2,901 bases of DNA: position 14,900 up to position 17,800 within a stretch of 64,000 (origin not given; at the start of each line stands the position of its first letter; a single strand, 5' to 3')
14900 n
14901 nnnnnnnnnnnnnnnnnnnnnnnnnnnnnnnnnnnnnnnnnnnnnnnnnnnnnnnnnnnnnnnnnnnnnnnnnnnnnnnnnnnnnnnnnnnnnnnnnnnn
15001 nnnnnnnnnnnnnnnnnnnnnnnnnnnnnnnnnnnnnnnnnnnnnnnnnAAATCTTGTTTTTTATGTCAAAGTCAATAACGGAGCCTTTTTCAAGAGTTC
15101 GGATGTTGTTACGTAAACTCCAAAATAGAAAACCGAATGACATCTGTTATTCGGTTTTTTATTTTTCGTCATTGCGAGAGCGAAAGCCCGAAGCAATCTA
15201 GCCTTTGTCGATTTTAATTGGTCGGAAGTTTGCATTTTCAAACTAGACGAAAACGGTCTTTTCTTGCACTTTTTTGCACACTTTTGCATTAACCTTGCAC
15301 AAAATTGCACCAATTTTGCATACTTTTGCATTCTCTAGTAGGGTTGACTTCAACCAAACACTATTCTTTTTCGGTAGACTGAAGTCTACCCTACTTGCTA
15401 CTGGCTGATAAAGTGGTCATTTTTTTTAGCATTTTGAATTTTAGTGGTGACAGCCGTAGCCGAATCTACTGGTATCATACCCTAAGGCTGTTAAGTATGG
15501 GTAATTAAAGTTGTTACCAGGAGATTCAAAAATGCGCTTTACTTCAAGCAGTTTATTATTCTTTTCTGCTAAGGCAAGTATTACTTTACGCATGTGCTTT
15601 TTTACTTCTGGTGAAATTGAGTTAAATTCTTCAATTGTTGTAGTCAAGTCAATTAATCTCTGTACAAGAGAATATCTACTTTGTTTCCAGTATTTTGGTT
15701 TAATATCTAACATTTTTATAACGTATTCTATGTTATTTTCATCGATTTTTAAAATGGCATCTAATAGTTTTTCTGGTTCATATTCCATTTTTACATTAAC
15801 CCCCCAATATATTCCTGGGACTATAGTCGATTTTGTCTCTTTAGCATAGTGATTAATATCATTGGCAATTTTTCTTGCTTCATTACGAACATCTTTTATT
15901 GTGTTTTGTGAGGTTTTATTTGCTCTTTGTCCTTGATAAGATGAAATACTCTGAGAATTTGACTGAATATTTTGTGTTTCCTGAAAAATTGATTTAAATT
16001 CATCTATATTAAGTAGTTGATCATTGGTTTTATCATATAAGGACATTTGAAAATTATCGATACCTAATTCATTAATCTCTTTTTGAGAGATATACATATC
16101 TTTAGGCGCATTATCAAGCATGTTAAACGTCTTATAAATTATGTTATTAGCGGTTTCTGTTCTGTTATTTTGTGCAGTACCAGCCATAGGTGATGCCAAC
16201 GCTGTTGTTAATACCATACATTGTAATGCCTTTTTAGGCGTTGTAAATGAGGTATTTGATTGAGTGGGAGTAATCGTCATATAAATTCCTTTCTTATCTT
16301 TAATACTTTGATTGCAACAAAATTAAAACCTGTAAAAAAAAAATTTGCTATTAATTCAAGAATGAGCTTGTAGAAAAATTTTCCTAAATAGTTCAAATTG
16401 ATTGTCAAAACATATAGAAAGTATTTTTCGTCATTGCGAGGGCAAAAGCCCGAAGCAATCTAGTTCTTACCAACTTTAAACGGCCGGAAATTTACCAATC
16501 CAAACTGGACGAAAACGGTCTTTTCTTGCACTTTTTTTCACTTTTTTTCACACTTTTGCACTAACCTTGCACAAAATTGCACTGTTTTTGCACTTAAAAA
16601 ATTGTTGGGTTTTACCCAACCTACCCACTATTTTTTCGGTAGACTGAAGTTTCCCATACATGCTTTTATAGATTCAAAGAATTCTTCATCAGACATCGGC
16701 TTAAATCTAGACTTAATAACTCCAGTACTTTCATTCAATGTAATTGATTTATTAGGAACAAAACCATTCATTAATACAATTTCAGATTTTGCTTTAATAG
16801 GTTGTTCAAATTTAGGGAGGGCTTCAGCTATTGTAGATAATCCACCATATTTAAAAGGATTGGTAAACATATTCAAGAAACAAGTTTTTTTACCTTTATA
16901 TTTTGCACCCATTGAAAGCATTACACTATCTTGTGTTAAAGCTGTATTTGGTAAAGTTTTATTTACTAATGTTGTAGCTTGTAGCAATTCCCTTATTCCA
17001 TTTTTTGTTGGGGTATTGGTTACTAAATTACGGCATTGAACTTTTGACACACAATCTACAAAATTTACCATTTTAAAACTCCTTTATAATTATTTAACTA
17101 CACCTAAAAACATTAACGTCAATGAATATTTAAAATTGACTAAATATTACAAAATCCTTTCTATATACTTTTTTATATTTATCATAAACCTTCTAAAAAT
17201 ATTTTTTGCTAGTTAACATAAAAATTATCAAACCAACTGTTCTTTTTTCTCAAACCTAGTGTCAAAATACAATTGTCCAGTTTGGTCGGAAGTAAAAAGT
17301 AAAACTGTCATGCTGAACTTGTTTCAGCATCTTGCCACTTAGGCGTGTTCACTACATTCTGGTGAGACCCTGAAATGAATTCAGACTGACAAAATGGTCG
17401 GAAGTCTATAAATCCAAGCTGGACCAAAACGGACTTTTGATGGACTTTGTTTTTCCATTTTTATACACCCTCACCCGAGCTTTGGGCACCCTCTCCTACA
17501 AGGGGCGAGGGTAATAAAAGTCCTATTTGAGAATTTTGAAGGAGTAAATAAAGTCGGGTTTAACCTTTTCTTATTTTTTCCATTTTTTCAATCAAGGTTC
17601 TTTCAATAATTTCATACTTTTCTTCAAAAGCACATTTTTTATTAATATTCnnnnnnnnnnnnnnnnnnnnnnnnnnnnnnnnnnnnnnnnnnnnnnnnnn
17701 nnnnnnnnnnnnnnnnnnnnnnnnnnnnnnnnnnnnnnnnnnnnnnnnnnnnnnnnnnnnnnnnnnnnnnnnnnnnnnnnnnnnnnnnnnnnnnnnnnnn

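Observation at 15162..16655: Two ~235-bp composite direct repeats bracket a single ORF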

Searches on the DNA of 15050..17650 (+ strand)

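Call 66: search_dna_similar(query=window:15160-15400:+, collection=plasmids, mode=distant, max_evalue=0.001, max_rows=10)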
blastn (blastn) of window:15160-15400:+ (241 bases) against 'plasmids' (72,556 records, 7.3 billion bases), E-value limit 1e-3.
No match.

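Call 67: search_dna_similar(query=window:15160-15400:+, collection=phages, mode=distant, max_evalue=0.001, max_rows=10)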
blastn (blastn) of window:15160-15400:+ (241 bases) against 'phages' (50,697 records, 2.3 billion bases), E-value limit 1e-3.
No match.

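Call 72: search_rna_families(source=window, start=15050, end=17650, threshold=evalue, max_evalue=1)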
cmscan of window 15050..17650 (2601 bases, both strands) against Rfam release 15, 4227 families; matches with E-value up to 1: 2.
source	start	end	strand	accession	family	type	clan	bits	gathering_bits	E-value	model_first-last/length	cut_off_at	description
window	16949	16986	+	RF03070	ssNA-helicase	Gene; sRNA;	-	23.8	41.5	0.23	1-49/49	no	ssNA-helicase RNA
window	15068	15207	+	RF01699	Clostridiales-1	Gene; sRNA;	-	21.1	48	0.13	1-166/166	no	Clostridiales-1 RNA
